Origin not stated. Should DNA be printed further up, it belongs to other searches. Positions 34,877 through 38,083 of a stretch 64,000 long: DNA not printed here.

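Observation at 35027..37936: TetR-linked secreted fusion of three different hydrolase folds plus an EF-hand pair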

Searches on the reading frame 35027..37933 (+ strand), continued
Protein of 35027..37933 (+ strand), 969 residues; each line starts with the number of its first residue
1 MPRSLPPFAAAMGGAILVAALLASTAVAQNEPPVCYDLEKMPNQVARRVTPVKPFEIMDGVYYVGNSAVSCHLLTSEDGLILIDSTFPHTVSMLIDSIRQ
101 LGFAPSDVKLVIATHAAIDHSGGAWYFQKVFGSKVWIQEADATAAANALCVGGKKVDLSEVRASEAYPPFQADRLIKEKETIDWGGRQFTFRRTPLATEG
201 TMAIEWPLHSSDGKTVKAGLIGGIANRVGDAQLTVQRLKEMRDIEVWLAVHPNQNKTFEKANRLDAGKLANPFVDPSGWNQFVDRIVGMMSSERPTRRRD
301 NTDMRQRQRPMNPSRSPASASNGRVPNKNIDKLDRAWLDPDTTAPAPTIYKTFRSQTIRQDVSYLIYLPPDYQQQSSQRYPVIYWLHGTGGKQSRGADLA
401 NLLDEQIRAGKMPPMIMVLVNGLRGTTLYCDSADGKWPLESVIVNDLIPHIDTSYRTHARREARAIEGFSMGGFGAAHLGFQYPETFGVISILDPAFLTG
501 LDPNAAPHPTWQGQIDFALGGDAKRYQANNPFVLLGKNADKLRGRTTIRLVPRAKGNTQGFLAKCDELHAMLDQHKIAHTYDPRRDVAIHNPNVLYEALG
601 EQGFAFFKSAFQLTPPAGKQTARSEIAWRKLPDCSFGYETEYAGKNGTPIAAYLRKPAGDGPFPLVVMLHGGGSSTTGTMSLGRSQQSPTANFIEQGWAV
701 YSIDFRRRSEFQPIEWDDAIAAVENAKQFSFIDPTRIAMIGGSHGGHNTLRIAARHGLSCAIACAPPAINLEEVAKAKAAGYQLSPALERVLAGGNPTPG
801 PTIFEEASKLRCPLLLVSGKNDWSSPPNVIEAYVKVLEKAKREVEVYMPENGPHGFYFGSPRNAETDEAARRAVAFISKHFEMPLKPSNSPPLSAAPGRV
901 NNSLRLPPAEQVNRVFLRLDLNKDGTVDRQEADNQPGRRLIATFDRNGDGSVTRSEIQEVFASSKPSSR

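Call 50: predict_structure(alignment_id=A5)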
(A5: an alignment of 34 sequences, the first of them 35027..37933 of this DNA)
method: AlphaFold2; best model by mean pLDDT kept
length: 969 residues; sequences in the alignment: 34
mean_pLDDT: 80.2   pTM: 0.42
mean pLDDT of the five models: 80.2, 79.8, 79.3, 76.3, 75.9
residues with pLDDT >= 90: 467; 70-90: 272; 50-70: 77; < 50: 153
segments of 3 or more residues with pLDDT < 50: 1-15, 21-26, 294-326, 614-625, 675-678, 680-683, 891-952, 963-969
pLDDT, mean of each block of 10 residues (from residue 1): 43 51 51 84 84 97 97 98 95 97 97 94 93 97 90 70 79 97 97 94 97 96 83 92 97 95 87 96 89 49 35 34 52 80 92 96 97 95 93 90 95 96 77 87 98 96 95 94 97 88 69 81 88 95 92 73 89 90 87 90 89 49 57 82 82 88 92 49 63 93 67 75 90 95 88 92 84 83 81 60 82 95 88 92 95 82 86 97 81 33 28 32 38 33 41 50 40
secondary structure, 60 per line:
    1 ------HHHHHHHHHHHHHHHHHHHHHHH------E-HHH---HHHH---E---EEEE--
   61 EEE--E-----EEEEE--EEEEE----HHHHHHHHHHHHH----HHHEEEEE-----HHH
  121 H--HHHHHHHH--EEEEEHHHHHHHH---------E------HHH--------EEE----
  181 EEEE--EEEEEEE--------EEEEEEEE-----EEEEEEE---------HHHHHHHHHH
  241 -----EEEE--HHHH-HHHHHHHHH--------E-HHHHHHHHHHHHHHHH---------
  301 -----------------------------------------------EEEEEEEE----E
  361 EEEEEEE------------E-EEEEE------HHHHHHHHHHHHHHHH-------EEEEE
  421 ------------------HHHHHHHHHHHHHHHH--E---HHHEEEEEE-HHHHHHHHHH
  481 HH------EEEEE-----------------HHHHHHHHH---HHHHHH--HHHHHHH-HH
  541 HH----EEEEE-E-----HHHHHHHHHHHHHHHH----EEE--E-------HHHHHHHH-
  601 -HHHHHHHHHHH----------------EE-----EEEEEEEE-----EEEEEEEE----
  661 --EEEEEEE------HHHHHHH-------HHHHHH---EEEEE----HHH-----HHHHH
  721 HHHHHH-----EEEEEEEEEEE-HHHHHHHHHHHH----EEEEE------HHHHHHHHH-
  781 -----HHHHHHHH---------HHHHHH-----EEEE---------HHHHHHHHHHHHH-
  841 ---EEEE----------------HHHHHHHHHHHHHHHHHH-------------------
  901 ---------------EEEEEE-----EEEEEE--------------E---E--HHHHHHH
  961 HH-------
elements in order (helices of 4 or more, strands of 3 or more residues): H7-29 H44-47 E55-58 E61-63 E72-76 E79-83 H88-100 E108-112 H118-121 H124-131 E134-138 H139-146 E174-176 E181-184 E187-193 E202-209 E215-221 H231-240 E246-249 H252-255 H257-265 H276-291 E348-355 E360-367 E382-386 H393-408 E416-420 H439-454 E464-469 H471-482 E489-493 H511-519 H523-528 H531-537 H539-542 E547-551 H559-574 E579-581 H592-599 H602-612 E636-643 E649-656 E663-669 H676-682 H690-695 E699-703 H716-726 E732-742 H744-755 E760-764 H771-779 H786-793 H803-808 E814-817 H827-839 E844-847 H864-881 E916-921 E927-932 H954-962
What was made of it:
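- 35027..35110 (+): Predicted Sec signal peptide, residues 1-28 (cleavage AVA|QN). AF2 shows a single low-confidence N-terminal helix, residues 7-29 (call 50).
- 35906..36046 (+): Disordered basic linker 1, residues 294-340. pLDDT below 50 for residues 294-326 (call 50).
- Three confident globular domains joined by disordered linkers, pTM 0.42 (call 50).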

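Call 54: fold_search(model_id=the predicted structure, library=pdb)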
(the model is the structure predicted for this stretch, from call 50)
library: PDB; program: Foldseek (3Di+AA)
matches with E <= 10: 1850; with E <= 0.001: 1502
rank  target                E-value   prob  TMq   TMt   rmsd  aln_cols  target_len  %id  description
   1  5w90                  5.2e-21  1.00  0.23  0.82   2.8       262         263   25  FEZ-1 metallo-beta-lactamase from Legionella gormanii modelled with unknown ligand (released 2018-06-20)
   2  5wcm_A                6.6e-21  1.00  0.23  0.79   4.2       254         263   24  Crystal structure of the complex between class B3 beta-lactamase BJP-1 and 4-nitrobenzene-sulfonamide - new refinement (released 2017-07-19)
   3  1l9y_A                1.1e-20  1.00  0.23  0.82   2.8       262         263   25  FEZ-1-Y228A, A Mutant of the Metallo-beta-lactamase from Legionella gormanii (released 2003-07-01)
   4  5ngg_A                1.2e-20  1.00  0.23  0.78   4.2       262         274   24  Crystal structure of the subclass B3 metallo-beta-lactamase BJP-1 in complex with acetate anion (released 2017-09-27)
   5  3lvz_B                1.3e-20  1.00  0.23  0.79   3.9       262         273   24  New refinement of the crystal structure of BJP-1, a subclass B3 metallo-beta-lactamase of Bradyrhizobium japonicum (released 2011-01-12)
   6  2gmn_A                1.8e-20  1.00  0.23  0.79   4.2       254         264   24  Crystal structure of BJP-1, a subclass B3 metallo-beta-lactamase of Bradyrhizobium japonicum (released 2007-04-24)
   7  3lvz_A                2.0e-20  1.00  0.23  0.79   4.2       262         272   24  New refinement of the crystal structure of BJP-1, a subclass B3 metallo-beta-lactamase of Bradyrhizobium japonicum (released 2011-01-12)
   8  6nc5                  2.5e-20  1.00  0.22  0.77   4.1       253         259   28  Cronobacter sakazakii (Enterobacter sakazakii) Metallo-beta-lactamse HARLDQ motif (released 2019-12-25)
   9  6n36                  3.5e-20  1.00  0.22  0.76   3.8       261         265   24  Beta-lactamase from Chitinophaga pinensis (released 2018-11-28)
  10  5aeb_B                5.5e-20  1.00  0.23  0.78   3.9       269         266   22  Crystal structure of the class B3 di-zinc metallo-beta-lactamase LRA- 12 from an Alaskan soil metagenome. (released 2015-09-16)
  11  9bzb                  6.2e-20  1.00  0.23  0.77   5.4       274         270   23  Crystal structure of metallo-hydrolase-like_MBL-fold protein from Salmonella typhimurium LT2 (released 2024-06-05)
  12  6dq2                  9.1e-20  1.00  0.22  0.77   3.6       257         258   23  Cronobacter sakazakii (Enterobacter sakazakii) Metallo-beta-lactamse HARLDQ motif mutant S60 (released 2019-06-12)
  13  6dr8                  9.6e-20  1.00  0.22  0.78   4.5       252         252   28  Metallo-beta-lactamase from Cronobacter sakazakii (Enterobacter sakazakii) HARLDQ motif mutant S60/R118H/Q121H/K254H (released 2019-06-19)
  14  6dn4                  2.0e-19  1.00  0.23  0.75   5.1       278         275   23  Cronobacter sakazakii (Enterobacter sakazakii) Metallo-beta-lactamse HARLDQ motif (released 2019-06-12)
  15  5aeb_A                2.2e-19  1.00  0.23  0.79   3.8       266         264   23  Crystal structure of the class B3 di-zinc metallo-beta-lactamase LRA- 12 from an Alaskan soil metagenome. (released 2015-09-16)
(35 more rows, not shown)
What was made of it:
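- On MBL-fold superfamily (Pfam PF00753): AF2 pLDDT about 95 and Foldseek TMt about 0.8 to B3 structures (calls 50, 54).
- Closest known: Subclass B3 metallo-beta-lactamases. Same: Same alpha-beta/beta-alpha fold: Foldseek TMt about 0.8, E about 5e-21 (call 54).
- Closest known: CE1-type feruloyl/acetyl-xylan esterases of Pfam PF00756. Same: Fold: TMt about 0.8 (call 54).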

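Call 59: list_cluster_members(proteins=[window:35027-37933:+, window:34416-35000:+, P0003])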
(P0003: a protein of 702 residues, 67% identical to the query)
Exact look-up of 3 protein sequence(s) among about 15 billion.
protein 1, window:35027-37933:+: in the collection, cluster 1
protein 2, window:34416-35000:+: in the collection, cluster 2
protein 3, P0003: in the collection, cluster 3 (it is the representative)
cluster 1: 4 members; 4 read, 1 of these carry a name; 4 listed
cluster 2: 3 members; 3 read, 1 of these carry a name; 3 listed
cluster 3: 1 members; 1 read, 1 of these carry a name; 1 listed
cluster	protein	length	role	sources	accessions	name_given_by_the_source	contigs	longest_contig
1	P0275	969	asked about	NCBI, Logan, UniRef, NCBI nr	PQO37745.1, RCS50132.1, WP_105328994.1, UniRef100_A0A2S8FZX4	MBL fold metallo-hydrolase [Bremerella cremea] | EF-hand domain-containing protein n=1 Tax=Blastopirellula marina TaxID=124 ... | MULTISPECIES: alpha/beta hydrolase-fold protein [Pirellulaceae]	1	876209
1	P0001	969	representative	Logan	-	-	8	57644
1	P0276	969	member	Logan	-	-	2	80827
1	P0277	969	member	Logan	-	-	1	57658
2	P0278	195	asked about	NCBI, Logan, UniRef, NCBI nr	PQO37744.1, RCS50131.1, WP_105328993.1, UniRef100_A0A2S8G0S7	TetR/AcrR family transcriptional regulator [Bremerella cremea] | HTH tetR-type domain-containing protein n=1 Tax=Blastopirellula marina TaxID=124 ... | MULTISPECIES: TetR/AcrR family transcriptional regulator [Pirellulaceae]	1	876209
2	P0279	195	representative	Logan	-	-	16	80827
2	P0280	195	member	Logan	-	-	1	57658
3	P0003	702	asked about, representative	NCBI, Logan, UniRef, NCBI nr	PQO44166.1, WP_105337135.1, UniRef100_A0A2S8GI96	alpha/beta hydrolase-fold protein [Blastopirellula marina] | Metallo-beta-lactamase domain-containing protein n=1 Tax=Blastopirellula marina TaxID=124 ...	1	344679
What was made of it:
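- Checked: The identical 969-aa sequence is in NCBI as WP_105328994.1/PQO37745.1 on an 876-kb contig (call 59).
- The identical 969-aa protein is in RefSeq as a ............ entry on an 876-kb contig (call 59).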

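Call 63: find_encoding_contigs(protein=P0051, flank=9000, max_places=1)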
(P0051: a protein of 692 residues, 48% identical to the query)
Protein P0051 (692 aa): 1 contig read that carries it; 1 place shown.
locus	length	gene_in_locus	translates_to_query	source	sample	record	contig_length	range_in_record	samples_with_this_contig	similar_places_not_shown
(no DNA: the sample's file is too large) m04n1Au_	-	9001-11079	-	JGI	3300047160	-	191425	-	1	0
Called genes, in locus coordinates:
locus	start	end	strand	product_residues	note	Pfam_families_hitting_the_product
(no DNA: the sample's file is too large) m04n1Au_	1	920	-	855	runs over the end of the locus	PF12894:ANAPC4_WD40 (faint), PF25173:Beta-prop_WDR3_1st (faint), PF00528:BPD_transp_1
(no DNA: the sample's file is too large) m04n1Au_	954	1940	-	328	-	PF12849:PBP_like_2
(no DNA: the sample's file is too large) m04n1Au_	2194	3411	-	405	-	PF07585:BBP7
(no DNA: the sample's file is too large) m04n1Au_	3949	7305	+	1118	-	PF00069:Pkinase, PF07714:PK_Tyr_Ser-Thr, PF24796:WDR55, PF25168:Beta-prop_WDR36-Utp21_2nd, PF25173:Beta-prop_WDR3_1st, PF25175:Beta-prop_WDR5, PF23381:Beta-prop_IFT122_1st, PF24814:WD40_Prp19, +69 more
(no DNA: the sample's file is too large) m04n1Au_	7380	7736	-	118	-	-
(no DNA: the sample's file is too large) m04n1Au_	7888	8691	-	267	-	-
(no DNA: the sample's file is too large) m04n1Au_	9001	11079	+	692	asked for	PF20434:BD-FAE, PF07859:Abhydrolase_3 (weak), PF12146:Hydrolase_4 (faint), PF12697:Abhydrolase_6 (faint), PF00326:Peptidase_S9, PF08840:BAAT_C (weak), PF00756:Esterase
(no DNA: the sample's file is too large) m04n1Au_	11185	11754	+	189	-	PF03729:DUF308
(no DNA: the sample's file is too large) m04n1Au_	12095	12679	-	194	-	PF01872:RibD_C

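Call 64: find_encoding_contigs(protein=P0054, flank=9000, max_places=1)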
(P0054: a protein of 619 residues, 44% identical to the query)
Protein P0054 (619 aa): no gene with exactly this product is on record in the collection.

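Call 65: find_encoding_contigs(protein=P0042, flank=9000, max_places=1)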
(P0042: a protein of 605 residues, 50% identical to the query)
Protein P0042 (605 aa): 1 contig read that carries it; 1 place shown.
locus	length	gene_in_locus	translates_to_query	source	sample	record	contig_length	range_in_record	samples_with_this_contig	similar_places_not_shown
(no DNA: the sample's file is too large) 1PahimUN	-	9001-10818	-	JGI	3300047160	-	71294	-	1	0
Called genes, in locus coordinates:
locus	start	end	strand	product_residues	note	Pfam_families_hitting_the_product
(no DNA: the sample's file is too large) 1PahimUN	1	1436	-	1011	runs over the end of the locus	PF14238:DUF4340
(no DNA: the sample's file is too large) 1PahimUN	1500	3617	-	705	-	PF23357:DUF7088 (weak), PF09822:ABC_transp_aux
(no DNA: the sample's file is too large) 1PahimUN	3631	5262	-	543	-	PF12679:ABC2_membrane_2, PF12698:ABC2_membrane_3, PF12730:ABC2_membrane_4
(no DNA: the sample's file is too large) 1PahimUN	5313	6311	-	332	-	PF00005:ABC_tran, PF13304:AAA_21 (weak)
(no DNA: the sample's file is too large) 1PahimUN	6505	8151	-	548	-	PF01293:PEPCK_ATP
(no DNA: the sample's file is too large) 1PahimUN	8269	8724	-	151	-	-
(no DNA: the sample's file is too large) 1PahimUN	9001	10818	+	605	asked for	PF06500:FrsA-like (faint), PF01738:DLH (faint), PF20434:BD-FAE, PF07859:Abhydrolase_3, PF12146:Hydrolase_4 (faint), PF00326:Peptidase_S9, PF08840:BAAT_C (weak), PF00756:Esterase, +1 more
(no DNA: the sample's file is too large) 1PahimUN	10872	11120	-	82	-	-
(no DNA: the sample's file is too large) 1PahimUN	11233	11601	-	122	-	-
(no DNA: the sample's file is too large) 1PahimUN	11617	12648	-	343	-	-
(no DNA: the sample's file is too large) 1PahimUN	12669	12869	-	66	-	-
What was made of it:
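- Contexts of two S9-Est homologs are uninformative (calls 63, 65).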
